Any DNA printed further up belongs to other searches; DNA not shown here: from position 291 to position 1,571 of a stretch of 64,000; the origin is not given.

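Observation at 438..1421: Paralogous ~325-aa cytoplasmic proteins, each convergently paired with a different cell-wall hydrolase, at opposite ends of the window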

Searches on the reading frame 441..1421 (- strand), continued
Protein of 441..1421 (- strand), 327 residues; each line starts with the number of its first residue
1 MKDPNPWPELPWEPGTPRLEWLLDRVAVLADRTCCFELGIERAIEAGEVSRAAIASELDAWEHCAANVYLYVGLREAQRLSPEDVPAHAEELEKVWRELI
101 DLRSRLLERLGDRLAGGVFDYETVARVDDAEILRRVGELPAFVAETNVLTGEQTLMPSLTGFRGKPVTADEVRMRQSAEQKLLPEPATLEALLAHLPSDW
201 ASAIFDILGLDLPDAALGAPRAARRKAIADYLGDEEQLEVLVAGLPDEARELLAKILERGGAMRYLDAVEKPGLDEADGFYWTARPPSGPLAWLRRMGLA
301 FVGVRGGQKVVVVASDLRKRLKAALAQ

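Call 72: search_protein_families(library=pfam, proteins=[L008:2119-2652:-, L027:3-497:-, L025:567-1469:-, L027:1772-2533:+, L028:2272-3036:+, L028:4276-4725:-, L025:2921-3355:-, L001:2424-2864:+, L029:2-736:+, L026:1133-2071:-], max_evalue=0.1)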
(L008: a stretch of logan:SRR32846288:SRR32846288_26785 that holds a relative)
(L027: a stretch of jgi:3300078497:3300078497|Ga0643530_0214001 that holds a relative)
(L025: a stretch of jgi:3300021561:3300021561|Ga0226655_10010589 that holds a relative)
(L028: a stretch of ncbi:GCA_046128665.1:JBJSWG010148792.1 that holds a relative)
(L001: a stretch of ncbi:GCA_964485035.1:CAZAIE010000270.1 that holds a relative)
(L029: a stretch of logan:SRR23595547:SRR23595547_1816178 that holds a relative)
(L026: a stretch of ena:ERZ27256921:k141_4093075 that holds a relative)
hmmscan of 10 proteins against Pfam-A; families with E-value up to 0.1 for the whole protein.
L008:2119-2652:- (178 aa): 2 families
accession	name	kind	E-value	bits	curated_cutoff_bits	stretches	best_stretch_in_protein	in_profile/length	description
PF05257.22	CHAP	-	0.00027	21.8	26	1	65-139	4-75/81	CHAP domain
PF02627.25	CMD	-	0.031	14.7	23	1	27-50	52-75/84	Carboxymuconolactone decarboxylase family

L027:3-497:- (165 aa): 2 families
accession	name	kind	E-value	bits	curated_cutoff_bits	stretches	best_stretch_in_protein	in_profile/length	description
PF01471.23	PG_binding_1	-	1.3e-22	80.1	23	1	27-83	1-57/57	Putative peptidoglycan binding domain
PF09374.15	PG_binding_3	-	4.5e-09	36.8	24.6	2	59-87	2-34/76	Predicted Peptidoglycan domain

L025:567-1469:- (301 aa): 5 families
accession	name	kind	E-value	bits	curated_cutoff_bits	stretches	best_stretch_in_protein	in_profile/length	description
PF01471.23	PG_binding_1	-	4.6e-38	129.6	23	2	27-82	1-57/57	Putative peptidoglycan binding domain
PF09374.15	PG_binding_3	-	1e-19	70.9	24.6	3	30-62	2-33/76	Predicted Peptidoglycan domain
PF02557.22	VanY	-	1.3e-18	67.5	25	1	199-299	2-129/132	D-alanyl-D-alanine carboxypeptidase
PF02602.20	HEM4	-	0.031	13.8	27.5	0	27-66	176-217/231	Uroporphyrinogen-III synthase HemD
PF08823.16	PG_binding_2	-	0.042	14.6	21.1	0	109-140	19-51/74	Putative peptidoglycan binding domain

L027:1772-2533:+ (254 aa): 0 families

L028:2272-3036:+ (255 aa): 0 families

L028:4276-4725:- (150 aa): 6 families
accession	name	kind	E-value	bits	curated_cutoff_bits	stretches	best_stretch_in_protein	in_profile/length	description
PF07719.23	TPR_2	-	0.0046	17.4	27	1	87-113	5-31/34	Tetratricopeptide repeat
PF14938.12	SNAP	-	0.0083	16.1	25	1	64-117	95-149/282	Soluble NSF attachment protein, SNAP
PF13424.12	TPR_12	-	0.018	15.7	30.1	1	81-113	43-75/77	Tetratricopeptide repeat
PF00515.34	TPR_1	-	0.027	14.7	27.8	1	89-112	7-30/34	Tetratricopeptide repeat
PF15707.10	MCCD1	-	0.072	14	27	0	42-88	22-67/90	Mitochondrial coiled-coil domain protein 1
PF13176.12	TPR_7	-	0.095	13.3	27.9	0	90-113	6-29/36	Tetratricopeptide repeat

L025:2921-3355:- (145 aa): 0 families

L001:2424-2864:+ (147 aa): 0 families

L029:2-736:+ (245 aa): 1 family
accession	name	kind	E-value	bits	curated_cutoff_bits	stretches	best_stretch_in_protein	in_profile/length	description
PF01594.21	AI-2E_transport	-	7.2e-45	154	34.3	1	18-230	113-325/327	AI-2E family transporter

L026:1133-2071:- (313 aa): 2 families
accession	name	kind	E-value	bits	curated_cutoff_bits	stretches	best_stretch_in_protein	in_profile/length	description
PF12740.14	PETase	-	4.6e-05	23.4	28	1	8-96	90-172/263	PET hydrolase-like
PF00756.26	Esterase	-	0.087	13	22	0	42-69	111-138/251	Putative esterase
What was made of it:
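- On PG_binding_1 (PF01471): One copy is present in the L027 CHAP-type protein at 80.1 bits (call 72).
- On CHAP (PF05257) / TIGR02594, neighbour of A: CHAP: 21.8 bits against 26 for the full-length ortholog (call 72).
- Checked: The full-length ortholog scores 21.8 bits against the Pfam CHAP cut-off of 26 (call 72).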

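Call 83: search_dna_similar(query=P0072, collection=plasmids, mode=protein, max_evalue=0.001, max_rows=15)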
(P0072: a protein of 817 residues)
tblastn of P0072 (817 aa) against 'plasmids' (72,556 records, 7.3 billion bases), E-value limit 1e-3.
Records with a match: 4; places in all: 4; records where one place covers at least 80% of the query: 0.
Best place of each record, by identity: <60% 4.
By first word of the organism name: Mesorhizobium 3; Microvirga 1.
By predicted mobility (MOB-suite, as given by PLSDB): conjugative 3; non-mobilizable 1.
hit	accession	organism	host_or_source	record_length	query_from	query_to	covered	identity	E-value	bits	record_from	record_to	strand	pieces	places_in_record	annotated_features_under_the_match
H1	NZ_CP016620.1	Microvirga ossetica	Vicia alpestris,cell culture,nodules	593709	685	816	16%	40.3%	1e-8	67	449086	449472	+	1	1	hypothetical protein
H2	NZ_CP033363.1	Mesorhizobium sp. NZP2077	cell culture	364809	679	816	17%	34.5%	1e-6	60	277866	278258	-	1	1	hypothetical protein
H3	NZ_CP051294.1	Mesorhizobium sp. NZP2077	cell culture,Lotus corniculatus nodule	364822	679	816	17%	34.5%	1e-6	60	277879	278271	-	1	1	hypothetical protein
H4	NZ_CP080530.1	Mesorhizobium sp. AR02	Oxytropis sp.,Cell culture,root nodule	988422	680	816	17%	34.8%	9e-6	57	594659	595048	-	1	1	plasmid pRiA4b ORF-3 family protein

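Call 95: search_protein_families(library=ncbifam, proteins=[P0023, P0025, P0034, P0047, P0072, P0083, P0038, P0040, P0051, P0028], max_evalue=0.01)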
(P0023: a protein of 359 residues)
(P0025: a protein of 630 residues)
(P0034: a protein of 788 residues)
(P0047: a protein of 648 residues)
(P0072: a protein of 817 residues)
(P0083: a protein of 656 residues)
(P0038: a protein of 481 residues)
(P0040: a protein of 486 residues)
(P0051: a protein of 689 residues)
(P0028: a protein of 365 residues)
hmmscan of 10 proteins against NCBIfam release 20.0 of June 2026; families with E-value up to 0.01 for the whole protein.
P0023 (359 aa): 0 families

P0025 (630 aa): 0 families

P0034 (788 aa): 8 families
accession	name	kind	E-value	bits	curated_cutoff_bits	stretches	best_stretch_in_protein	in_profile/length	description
NF004088.0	PRK05590.1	equivalog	2.9e-10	40.7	140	1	758-784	139-165/166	hypothetical protein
NF002592.0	PRK02250.1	equivalog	1e-08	35.5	158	1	752-783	136-167/167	hypothetical protein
TIGR04102.1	SWIM_PBPRA1643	hypoth_equivalog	2.8e-08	34.1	68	1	754-783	79-108/108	PBPRA1643 family SWIM/SEC-C metal-binding motif protein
NF002449.0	PRK01617.1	equivalog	1.4e-07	32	141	1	763-784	133-154/154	hypothetical protein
NF007704.0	PRK10396.1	equivalog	1.7e-07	31.5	149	1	755-782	192-219/221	hypothetical protein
NF001213.0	PRK00183.1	equivalog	6.2e-06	26.3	158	1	761-783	131-153/157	hypothetical protein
NF045915.1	PhycobilmeDegNblB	equivalog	0.0002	21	300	0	486-554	121-190/214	phycobilisome degradation protein NblB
NF003262.0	PRK04233.1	equivalog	0.0099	16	204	1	766-785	6-25/129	hypothetical protein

P0047 (648 aa): 7 families
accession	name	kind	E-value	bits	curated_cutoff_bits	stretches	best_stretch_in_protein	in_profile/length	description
TIGR02917.1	PEP_TPR_lipo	equivalog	3.3e-10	38.5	312.2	2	380-435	232-287/899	XrtA/PEP-CTERM system TPR-repeat protein PrsT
TIGR02521.1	type_IV_pilW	equivalog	2.5e-07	30.5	154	1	384-436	144-196/234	type IV pilus biogenesis/stability protein PilW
NF052415.1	T3SS_chap_SctY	equivalog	3.8e-07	30.6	70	2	9-101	11-104/106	type III secretion apparatus assembly chaperone SctY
TIGR00990.1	3a0801s09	subfamily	2.4e-05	23.2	757.25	1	379-431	369-422/615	mitochondrial import receptor subunit TOM70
NF047371.1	FlcA_CTERM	equivalog_domain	0.0002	19.9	300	1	389-438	453-502/646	periplasmic flagellar collar protein FlcA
NF040959.1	MamA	equivalog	0.0017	17.9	200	1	349-434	80-164/204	magnetosome protein MamA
NF008757.0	PRK11788.1-5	equivalog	0.0054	15.9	363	0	8-107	184-282/388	lipopolysaccharide assembly protein LapB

P0072 (817 aa): 13 families
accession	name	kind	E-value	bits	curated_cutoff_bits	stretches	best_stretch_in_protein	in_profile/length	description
NF004088.0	PRK05590.1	equivalog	4e-07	30.5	140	1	3-25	143-165/166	hypothetical protein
NF052415.1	T3SS_chap_SctY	equivalog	6.2e-07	29.9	70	1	51-124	28-102/106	type III secretion apparatus assembly chaperone SctY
TIGR02917.1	PEP_TPR_lipo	equivalog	1.5e-06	26.4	312.2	1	40-126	307-390/899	XrtA/PEP-CTERM system TPR-repeat protein PrsT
TIGR04102.1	SWIM_PBPRA1643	hypoth_equivalog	3.3e-06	27.5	68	1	5-23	89-107/108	PBPRA1643 family SWIM/SEC-C metal-binding motif protein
NF002449.0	PRK01617.1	equivalog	6.4e-06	26.6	141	1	4-24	133-153/154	hypothetical protein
NF033920.0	C39_PA2778_fam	equivalog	1.9e-05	24.2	150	0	360-457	151-248/255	PA2778 family cysteine peptidase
NF002592.0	PRK02250.1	equivalog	4.2e-05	23.7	158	1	5-23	148-166/167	hypothetical protein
NF007704.0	PRK10396.1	equivalog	4.4e-05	23.5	149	1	5-23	201-219/221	hypothetical protein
NF001213.0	PRK00183.1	equivalog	0.00011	22.3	158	1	6-26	135-155/157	hypothetical protein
NF003262.0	PRK04233.1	equivalog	0.00011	22.3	204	1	6-36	5-35/129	hypothetical protein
NF002486.0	PRK01752.1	equivalog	0.00033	20.6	120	1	7-35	5-33/157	YchJ family protein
NF052400.1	M48_BAM_BepA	equivalog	0.0015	17.4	570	0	39-118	352-431/483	beta-barrel assembly-enhancing protease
NF008970.0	PRK12318.1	equivalog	0.004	16.4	267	1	5-34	1-30/291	methionyl aminopeptidase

P0083 (656 aa): 32 families (the best 25 are shown)
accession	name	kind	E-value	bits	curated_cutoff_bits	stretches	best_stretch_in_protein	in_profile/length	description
NF040959.1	MamA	equivalog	1.7e-29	102.7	200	2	321-451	72-203/204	magnetosome protein MamA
TIGR02521.1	type_IV_pilW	equivalog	1.9e-26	93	154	2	324-501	35-223/234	type IV pilus biogenesis/stability protein PilW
TIGR02917.1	PEP_TPR_lipo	equivalog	5.8e-21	74.1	312.2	2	333-466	410-546/899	XrtA/PEP-CTERM system TPR-repeat protein PrsT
NF047507.1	TPR_BatC_Lepto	exception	2.3e-19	69.7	175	2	371-487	42-162/214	TPR repeat-containing protein BatC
NF033920.0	C39_PA2778_fam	equivalog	8e-19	68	150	2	364-450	167-253/255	PA2778 family cysteine peptidase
NF002725.1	PRK02603.1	equivalog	2.6e-17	63.4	143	2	371-436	53-121/173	photosystem I assembly protein Ycf3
NF033762.1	social_mot_Tgl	equivalog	1.5e-16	60.5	225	2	327-414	38-127/252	social motility TPR repeat lipoprotein Tgl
NF047558.1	TPR_END_plus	domain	6.3e-16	58.1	32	0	391-420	3-32/56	TPR end-of-group domain-containing protein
NF033758.1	gliding_GltE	equivalog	4.6e-14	52.2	225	2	390-484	293-390/411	adventurous gliding motility TPR repeat lipoprotein GltE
TIGR02552.1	LcrH_SycD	equivalog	8.2e-14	51.5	104.8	2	203-285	30-112/136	SycD/LcrH family type III secretion system chaperone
TIGR00540.1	TPR_hemY_coli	hypoth_equivalog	1.1e-13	50.7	142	1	326-446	267-384/385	heme biosynthesis-associated TPR protein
NF008391.2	PRK11189.1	equivalog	1.4e-13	51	250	2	391-460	69-138/297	lipoprotein NlpI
TIGR03939.1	PGA_TPR_OMP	equivalog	7.5e-11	41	366.65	2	204-369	66-203/800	poly-beta-1,6 N-acetyl-D-glucosamine export porin PgaA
TIGR00990.1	3a0801s09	subfamily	7.6e-09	34.7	757.25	0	399-454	139-398/615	mitochondrial import receptor subunit TOM70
TIGR02795.1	tol_pal_ybgF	equivalog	1e-08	35.8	90.1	1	192-290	3-107/119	tol-pal system protein YbgF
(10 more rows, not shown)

P0038 (481 aa): 0 families

P0040 (486 aa): 1 family
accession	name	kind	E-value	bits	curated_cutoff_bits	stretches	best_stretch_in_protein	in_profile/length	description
NF049845.1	Xre_ParS_antitoxin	subfamily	0.00015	21.8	90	1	140-176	71-107/112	type II RES/Xre toxin-antitoxin system antitoxin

P0051 (689 aa): 0 families

P0028 (365 aa): 0 families

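Call 96: search_protein_families(library=padloc, proteins=[window:441-1421:-, P0025, P0034, P0047, P0072, P0083, P0038, P0040, P0051], max_evalue=0.01)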
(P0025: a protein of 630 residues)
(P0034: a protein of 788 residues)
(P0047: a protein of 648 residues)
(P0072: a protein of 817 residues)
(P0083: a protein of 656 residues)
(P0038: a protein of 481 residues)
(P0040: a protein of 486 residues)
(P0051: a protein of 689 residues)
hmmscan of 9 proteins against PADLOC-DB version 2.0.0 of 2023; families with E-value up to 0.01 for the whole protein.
window:441-1421:- (327 aa): 0 families

P0025 (630 aa): 0 families

P0034 (788 aa): 5 families
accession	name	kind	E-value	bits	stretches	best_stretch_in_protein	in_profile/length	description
PDLC04917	PDC-S12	-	3.2e-08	31.8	1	755-782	189-216/218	-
PDLC00833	E1-E2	-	9.2e-05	20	1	762-783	170-191/222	E1-E2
PDLC00872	E2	-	0.00042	17.9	1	763-783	167-187/216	E2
PDLC00865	E2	-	0.0019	15.6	1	762-784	168-190/219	E2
PDLC03760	RT_UG22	-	0.0023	15.1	1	383-513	355-471/476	DRT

P0047 (648 aa): 0 families

P0072 (817 aa): 5 families
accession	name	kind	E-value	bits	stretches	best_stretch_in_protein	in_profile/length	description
PDLC00833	E1-E2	-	1.9e-05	22.2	1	4-25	171-192/222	E1-E2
PDLC00872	E2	-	2e-05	22.2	1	4-44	167-205/216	E2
PDLC00865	E2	-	0.00023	18.6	1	4-29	169-194/219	E2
PDLC04917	PDC-S12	-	0.00033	18.6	1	4-24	197-217/218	-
PDLC00870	E2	-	0.0042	15.1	1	9-52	175-218/223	E2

P0083 (656 aa): 3 families
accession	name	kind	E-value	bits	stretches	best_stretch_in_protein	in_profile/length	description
PDLC01169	TPR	-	5.4e-06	24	0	392-414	114-176/252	TPR repeats containing protein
PDLC01101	PrimPol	-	0.0028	14.4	0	383-466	29-102/490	adaptation polymerase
PDLC04781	PDC-M71B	-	0.0059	13.4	0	204-292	327-416/515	-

P0038 (481 aa): 0 families

P0040 (486 aa): 0 families

P0051 (689 aa): 0 families

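Call 105: search_solved_structures(query=L008:2119-2652:-, max_evalue=1, show_alignments=2)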
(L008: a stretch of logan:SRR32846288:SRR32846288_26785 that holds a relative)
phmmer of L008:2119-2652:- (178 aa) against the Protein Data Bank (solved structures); distinct sequences matched with E-value up to 1: 6.
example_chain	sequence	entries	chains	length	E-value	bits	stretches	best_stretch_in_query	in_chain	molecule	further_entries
2gcu_A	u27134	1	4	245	0.17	14.9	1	95-169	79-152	Putative hydroxyacylglutathione hydrolase 3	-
6xxp_A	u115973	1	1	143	0.29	14.1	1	53-101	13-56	NB_37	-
6xxo_A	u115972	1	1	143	0.3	14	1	52-101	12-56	NB_8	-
9hvi_H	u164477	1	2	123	0.3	14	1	52-101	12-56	Nano body 8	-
9hvk_P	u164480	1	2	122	0.33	13.9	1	53-101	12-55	Nanobody 8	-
9hvl_H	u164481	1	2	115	0.58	13.1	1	53-101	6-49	Nanobody 37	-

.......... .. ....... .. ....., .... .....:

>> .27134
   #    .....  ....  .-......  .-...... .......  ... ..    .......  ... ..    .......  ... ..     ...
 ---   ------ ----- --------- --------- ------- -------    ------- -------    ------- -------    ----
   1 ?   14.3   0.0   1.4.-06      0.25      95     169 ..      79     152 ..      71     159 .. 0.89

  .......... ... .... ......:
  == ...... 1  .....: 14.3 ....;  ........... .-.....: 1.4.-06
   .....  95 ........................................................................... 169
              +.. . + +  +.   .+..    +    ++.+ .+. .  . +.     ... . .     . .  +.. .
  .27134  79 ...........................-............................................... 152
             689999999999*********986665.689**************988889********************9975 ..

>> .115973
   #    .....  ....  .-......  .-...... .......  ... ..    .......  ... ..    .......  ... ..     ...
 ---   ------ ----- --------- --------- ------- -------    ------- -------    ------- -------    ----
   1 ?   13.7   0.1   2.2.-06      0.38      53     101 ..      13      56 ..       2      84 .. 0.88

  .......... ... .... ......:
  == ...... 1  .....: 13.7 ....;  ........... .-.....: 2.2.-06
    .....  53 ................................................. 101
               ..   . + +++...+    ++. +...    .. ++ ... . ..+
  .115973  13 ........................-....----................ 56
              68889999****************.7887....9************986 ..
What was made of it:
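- On CHAP (PF05257) / TIGR02594, neighbour of A: No structure or alignment to a solved CHAP was obtained (call 105 found none).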

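Call 106: search_protein_families(library=phrogs, proteins=[L008:2119-2652:-, L027:3-497:-, L002:12244-13611:-, L028:2272-3036:+, L025:2921-3355:-], max_evalue=0.001)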
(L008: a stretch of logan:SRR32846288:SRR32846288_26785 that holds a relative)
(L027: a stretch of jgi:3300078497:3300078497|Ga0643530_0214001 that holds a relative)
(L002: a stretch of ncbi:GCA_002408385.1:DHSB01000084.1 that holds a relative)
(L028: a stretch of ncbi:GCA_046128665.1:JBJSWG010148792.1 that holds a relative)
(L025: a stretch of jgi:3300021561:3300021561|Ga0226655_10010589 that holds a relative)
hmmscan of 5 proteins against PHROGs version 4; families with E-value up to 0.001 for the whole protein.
L008:2119-2652:- (178 aa): 3 families
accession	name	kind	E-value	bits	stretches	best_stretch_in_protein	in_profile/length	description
phrog_21825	-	lysis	3.5e-06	27.7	1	37-115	7-98/289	endolysin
phrog_21357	-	lysis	2.2e-05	25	1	36-81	6-54/225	endolysin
phrog_9589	-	lysis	8.6e-05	23.5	1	34-83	4-65/281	endolysin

L027:3-497:- (165 aa): 14 families
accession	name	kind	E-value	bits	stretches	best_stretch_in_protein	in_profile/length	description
phrog_1493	-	lysis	1.1e-23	85.1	1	23-118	242-337/394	endolysin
phrog_2649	-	lysis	2.4e-22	81.1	1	15-86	168-238/261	endolysin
phrog_1224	-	head and packaging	9.7e-20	72.2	1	22-91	4-72/438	endolysin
phrog_17214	-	lysis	1e-13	52.7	1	8-88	232-317/322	endolysin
phrog_1512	-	lysis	6.1e-13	50.4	1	6-142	160-297/314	endolysin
phrog_6707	-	lysis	7.6e-10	39.1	1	26-136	183-297/311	endolysin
phrog_16428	-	lysis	3.4e-08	33.6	1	31-83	463-518/520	endolysin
phrog_17001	-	lysis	7.8e-07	29.9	1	33-70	6-43/265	endolysin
phrog_9589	-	lysis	1.2e-06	29.6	0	23-86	204-274/281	endolysin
phrog_23452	-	unknown function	2.2e-06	28.8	1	11-76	42-114/135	-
phrog_14712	-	moron, auxiliary metabolic gene and host takeover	3.6e-06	27.4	1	59-117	194-251/322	chitinase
phrog_880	-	lysis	4.6e-06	27.3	1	28-85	373-433/435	endolysin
phrog_6219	-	lysis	7.7e-05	23.4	1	21-83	245-307/326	endolysin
phrog_102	-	lysis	0.0006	20.4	1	24-92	13-89/369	endolysin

L002:12244-13611:- (456 aa): 0 families

L028:2272-3036:+ (255 aa): 0 families

L025:2921-3355:- (145 aa): 0 families
